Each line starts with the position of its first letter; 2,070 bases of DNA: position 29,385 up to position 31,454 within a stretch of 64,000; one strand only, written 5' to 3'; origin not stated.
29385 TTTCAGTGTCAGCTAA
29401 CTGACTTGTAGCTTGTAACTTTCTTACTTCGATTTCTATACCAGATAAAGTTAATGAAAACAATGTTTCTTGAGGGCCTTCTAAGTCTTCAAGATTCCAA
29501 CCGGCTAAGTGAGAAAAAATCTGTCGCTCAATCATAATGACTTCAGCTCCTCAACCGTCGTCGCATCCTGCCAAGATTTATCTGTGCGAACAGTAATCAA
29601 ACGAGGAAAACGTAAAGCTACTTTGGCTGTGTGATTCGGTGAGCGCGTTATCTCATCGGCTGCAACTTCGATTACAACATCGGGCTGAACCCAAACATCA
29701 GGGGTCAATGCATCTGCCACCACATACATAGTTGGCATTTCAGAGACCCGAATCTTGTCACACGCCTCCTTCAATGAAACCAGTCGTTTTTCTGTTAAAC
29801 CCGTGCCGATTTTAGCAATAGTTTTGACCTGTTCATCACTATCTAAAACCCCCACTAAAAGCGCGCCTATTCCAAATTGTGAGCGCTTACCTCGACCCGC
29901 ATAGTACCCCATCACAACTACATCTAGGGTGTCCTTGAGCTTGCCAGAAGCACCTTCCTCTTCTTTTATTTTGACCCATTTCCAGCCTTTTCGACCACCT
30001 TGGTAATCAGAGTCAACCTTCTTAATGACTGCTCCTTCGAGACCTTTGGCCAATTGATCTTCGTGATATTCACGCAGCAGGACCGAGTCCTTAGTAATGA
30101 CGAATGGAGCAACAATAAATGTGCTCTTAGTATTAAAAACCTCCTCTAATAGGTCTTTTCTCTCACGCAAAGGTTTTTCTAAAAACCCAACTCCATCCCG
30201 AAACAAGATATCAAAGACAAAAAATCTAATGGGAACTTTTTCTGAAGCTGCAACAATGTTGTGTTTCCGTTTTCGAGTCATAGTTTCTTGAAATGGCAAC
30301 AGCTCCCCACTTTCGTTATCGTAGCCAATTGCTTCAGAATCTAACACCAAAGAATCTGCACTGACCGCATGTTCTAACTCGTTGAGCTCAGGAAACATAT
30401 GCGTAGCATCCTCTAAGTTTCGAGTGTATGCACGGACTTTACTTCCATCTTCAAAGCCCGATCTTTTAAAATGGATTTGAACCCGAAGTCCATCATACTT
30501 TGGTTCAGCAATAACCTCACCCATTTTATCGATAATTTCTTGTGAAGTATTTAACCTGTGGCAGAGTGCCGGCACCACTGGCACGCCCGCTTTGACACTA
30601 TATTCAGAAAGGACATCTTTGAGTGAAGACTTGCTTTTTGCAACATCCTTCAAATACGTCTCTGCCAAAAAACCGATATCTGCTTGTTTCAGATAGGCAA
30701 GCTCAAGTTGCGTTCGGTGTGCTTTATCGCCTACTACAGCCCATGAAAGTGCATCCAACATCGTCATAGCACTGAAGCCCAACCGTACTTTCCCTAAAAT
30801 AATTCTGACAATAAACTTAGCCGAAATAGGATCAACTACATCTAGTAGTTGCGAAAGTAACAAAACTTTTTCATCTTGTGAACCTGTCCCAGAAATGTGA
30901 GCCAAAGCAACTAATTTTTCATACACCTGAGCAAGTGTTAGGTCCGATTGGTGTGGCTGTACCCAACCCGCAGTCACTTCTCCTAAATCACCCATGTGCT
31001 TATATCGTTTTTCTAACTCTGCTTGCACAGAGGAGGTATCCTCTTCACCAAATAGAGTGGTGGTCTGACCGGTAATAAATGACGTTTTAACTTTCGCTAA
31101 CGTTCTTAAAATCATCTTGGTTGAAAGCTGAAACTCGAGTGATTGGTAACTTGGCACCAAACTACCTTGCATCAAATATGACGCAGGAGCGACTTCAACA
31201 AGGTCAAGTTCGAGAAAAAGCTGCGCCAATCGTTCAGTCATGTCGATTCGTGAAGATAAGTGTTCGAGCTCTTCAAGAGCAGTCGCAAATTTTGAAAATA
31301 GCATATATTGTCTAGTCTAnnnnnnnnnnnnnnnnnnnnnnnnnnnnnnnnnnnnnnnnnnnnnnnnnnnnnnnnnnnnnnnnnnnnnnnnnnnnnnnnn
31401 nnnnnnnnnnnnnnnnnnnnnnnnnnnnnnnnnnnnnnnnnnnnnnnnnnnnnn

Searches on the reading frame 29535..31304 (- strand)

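Call 27: search_protein_families(library=pfam, proteins=[window:29535-31304:-], max_evalue=0.001)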
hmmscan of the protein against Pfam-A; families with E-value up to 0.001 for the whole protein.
window:29535-31304:- (590 aa): 4 families
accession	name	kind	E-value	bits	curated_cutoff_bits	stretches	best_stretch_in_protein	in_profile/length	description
PF01068.26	DNA_ligase_A_M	-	3.2e-46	158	26.2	1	245-447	1-204/204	ATP dependent DNA ligase domain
PF04675.19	DNA_ligase_A_N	-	2.3e-28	100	24.6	1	3-187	2-174/174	DNA ligase N terminus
PF04679.21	DNA_ligase_A_C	-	2.8e-20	73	27.5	1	478-576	4-94/94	ATP dependent DNA ligase C terminal region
PF09414.15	RNA_ligase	-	0.00072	20.2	27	0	263-443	2-170/171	RNA ligase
